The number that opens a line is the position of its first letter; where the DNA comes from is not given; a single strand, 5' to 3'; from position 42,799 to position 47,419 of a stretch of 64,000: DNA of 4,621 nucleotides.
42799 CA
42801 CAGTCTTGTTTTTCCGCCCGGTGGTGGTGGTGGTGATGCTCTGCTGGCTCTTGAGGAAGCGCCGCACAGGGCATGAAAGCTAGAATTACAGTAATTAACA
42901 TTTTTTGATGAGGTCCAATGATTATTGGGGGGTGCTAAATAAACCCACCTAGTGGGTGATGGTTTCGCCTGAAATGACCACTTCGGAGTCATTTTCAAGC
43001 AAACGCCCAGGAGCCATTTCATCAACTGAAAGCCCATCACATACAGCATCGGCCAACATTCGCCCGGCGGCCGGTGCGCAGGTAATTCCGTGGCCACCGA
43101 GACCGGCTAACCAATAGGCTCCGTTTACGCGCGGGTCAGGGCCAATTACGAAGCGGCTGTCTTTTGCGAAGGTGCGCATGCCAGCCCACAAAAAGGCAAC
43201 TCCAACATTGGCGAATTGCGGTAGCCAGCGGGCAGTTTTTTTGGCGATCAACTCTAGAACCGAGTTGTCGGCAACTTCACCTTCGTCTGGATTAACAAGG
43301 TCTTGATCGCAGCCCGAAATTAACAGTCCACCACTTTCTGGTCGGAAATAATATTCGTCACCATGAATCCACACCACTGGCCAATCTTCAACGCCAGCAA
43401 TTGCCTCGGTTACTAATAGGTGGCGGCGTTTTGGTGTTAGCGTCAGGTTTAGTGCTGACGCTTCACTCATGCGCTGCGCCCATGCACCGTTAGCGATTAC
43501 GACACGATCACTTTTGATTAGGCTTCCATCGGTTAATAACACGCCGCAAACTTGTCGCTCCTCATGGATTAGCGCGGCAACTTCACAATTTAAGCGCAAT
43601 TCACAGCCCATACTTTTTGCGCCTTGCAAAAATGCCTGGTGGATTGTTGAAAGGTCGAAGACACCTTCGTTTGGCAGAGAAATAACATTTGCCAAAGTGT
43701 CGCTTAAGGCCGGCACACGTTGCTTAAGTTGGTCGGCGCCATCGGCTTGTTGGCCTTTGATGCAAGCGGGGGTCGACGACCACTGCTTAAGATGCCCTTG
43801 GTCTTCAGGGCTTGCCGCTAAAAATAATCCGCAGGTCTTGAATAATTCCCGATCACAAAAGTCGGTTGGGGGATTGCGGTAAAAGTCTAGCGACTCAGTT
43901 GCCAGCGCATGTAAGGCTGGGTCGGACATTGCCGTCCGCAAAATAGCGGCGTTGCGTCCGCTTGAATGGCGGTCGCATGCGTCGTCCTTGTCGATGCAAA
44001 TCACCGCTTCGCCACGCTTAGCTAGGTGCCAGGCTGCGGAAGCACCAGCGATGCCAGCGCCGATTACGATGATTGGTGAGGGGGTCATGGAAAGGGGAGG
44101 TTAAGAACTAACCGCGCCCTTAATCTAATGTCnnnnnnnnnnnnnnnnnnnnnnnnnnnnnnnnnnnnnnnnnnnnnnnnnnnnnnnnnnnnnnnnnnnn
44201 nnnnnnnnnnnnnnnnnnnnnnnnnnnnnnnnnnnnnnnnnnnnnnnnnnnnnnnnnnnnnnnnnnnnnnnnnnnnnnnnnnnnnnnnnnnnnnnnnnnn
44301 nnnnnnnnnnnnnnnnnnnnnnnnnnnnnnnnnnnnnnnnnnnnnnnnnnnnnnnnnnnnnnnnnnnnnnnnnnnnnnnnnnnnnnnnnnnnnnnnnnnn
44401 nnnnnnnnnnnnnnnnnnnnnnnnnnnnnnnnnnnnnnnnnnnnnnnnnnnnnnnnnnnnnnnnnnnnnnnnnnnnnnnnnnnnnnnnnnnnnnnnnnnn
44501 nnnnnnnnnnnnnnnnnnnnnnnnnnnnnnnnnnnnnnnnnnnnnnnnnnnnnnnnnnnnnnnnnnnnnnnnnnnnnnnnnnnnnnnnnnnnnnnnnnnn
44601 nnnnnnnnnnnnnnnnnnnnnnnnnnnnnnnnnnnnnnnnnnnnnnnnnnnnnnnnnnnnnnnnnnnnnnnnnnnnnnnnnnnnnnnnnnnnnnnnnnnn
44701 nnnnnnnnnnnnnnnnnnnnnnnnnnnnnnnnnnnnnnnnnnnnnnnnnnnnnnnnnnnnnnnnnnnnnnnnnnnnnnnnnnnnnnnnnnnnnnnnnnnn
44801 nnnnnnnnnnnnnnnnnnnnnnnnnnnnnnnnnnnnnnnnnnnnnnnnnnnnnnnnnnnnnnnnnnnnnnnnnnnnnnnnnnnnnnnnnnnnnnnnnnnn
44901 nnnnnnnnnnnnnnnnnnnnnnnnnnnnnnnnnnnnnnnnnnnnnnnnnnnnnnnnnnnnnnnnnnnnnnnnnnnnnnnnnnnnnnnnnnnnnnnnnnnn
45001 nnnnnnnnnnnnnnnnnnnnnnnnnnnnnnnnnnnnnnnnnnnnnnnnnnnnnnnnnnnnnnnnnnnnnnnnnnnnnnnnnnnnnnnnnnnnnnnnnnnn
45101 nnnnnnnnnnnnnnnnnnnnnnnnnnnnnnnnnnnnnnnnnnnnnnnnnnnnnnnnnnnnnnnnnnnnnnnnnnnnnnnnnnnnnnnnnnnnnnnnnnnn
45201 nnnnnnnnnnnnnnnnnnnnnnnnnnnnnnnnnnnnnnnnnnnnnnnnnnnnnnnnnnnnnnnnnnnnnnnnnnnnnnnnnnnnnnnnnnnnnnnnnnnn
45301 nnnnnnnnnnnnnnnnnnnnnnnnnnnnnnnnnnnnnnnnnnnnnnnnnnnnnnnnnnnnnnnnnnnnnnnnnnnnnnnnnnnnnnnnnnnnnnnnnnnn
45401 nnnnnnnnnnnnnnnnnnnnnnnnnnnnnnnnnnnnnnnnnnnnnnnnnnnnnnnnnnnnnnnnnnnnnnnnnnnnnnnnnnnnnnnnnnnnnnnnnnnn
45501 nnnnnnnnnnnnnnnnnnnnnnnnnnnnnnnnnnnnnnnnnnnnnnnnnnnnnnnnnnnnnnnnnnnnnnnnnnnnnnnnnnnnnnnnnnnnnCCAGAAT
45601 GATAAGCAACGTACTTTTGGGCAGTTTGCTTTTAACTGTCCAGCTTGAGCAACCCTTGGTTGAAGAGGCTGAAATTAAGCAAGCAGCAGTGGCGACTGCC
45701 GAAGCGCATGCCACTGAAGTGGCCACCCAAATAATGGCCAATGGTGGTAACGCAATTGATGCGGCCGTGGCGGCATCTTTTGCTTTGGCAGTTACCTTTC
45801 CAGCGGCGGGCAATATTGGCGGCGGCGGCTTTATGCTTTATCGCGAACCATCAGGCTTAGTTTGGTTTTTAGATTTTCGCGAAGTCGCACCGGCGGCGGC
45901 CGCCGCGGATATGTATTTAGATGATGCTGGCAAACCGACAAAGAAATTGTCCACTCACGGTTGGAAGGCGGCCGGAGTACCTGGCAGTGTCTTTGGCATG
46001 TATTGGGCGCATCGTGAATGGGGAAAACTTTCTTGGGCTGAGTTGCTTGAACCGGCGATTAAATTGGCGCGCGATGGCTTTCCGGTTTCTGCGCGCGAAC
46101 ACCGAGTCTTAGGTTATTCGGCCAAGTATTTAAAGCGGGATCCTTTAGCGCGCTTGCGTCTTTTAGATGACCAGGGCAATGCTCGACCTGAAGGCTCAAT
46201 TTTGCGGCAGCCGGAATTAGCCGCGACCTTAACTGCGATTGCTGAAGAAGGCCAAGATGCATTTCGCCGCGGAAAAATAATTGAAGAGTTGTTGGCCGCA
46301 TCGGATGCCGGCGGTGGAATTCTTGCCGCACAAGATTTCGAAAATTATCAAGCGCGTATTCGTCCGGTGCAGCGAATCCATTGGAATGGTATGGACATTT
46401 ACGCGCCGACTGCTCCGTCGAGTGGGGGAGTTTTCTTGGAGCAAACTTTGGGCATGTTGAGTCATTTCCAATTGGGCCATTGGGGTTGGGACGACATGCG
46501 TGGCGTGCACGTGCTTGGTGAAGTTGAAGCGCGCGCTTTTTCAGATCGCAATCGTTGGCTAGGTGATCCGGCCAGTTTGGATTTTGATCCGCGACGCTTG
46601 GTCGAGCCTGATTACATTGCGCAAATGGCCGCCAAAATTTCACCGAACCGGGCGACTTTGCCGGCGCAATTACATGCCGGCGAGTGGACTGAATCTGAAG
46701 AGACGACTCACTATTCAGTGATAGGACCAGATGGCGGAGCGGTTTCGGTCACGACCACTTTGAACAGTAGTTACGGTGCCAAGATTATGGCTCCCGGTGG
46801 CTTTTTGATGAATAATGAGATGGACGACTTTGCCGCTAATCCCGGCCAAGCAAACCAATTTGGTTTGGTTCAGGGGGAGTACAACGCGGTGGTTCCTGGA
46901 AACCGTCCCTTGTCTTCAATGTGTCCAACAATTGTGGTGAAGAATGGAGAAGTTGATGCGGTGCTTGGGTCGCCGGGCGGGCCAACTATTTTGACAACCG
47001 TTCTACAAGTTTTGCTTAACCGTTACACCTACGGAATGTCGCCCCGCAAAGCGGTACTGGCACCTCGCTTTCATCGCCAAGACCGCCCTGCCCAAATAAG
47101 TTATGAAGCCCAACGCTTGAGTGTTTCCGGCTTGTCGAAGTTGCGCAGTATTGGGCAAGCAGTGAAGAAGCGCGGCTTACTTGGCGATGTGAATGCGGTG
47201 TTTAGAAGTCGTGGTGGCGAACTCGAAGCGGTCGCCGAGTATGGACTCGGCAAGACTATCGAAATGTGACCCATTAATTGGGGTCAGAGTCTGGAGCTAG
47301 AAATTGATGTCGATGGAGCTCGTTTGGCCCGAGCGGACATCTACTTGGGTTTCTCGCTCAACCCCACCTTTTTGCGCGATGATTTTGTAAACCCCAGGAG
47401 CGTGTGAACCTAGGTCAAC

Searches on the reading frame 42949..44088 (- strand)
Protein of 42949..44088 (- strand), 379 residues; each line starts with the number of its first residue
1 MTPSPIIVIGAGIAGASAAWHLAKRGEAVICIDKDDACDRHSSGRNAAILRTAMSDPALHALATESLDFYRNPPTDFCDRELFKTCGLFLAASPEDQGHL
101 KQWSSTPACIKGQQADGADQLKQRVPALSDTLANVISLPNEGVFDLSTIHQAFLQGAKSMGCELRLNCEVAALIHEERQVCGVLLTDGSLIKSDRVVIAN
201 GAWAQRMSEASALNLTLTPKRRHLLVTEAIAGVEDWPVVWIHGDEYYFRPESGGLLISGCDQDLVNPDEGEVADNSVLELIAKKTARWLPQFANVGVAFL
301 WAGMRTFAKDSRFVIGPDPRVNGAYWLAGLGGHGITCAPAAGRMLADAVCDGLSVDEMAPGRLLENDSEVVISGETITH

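Call 28: search_protein_families(library=pfam, proteins=[window:42949-44088:-], max_evalue=0.000001)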
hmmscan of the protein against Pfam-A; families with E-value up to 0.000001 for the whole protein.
window:42949-44088:- (379 aa): 5 families
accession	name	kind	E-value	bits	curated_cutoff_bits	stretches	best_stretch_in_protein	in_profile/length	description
PF01266.30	DAO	-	7.4e-61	207.1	27.9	1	6-347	2-352/353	FAD dependent oxidoreductase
PF00890.30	FAD_binding_2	-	2.2e-14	53.9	20.4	1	6-210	2-216/414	FAD binding domain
PF01134.28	GIDA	-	6.1e-10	39.1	22.1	0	6-32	2-28/391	Glucose inhibited division protein A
PF07992.20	Pyr_redox_2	-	1.1e-09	38.6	26.1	0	6-38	3-35/291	Pyridine nucleotide-disulphide oxidoreductase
PF03486.20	HI0933_like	-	1e-08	35.4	50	0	6-38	3-35/244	HI0933-like protein Rossmann domain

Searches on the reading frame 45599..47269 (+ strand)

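Call 29: search_protein_families(library=pfam, proteins=[window:45599-47269:+], max_evalue=0.000001)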
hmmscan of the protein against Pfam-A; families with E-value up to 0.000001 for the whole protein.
window:45599-47269:+ (556 aa): 1 family
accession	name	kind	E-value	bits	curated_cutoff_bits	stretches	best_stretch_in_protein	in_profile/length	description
PF01019.26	G_glu_transpept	-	1.8e-146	489.4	27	1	44-548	2-508/512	Gamma-glutamyltranspeptidase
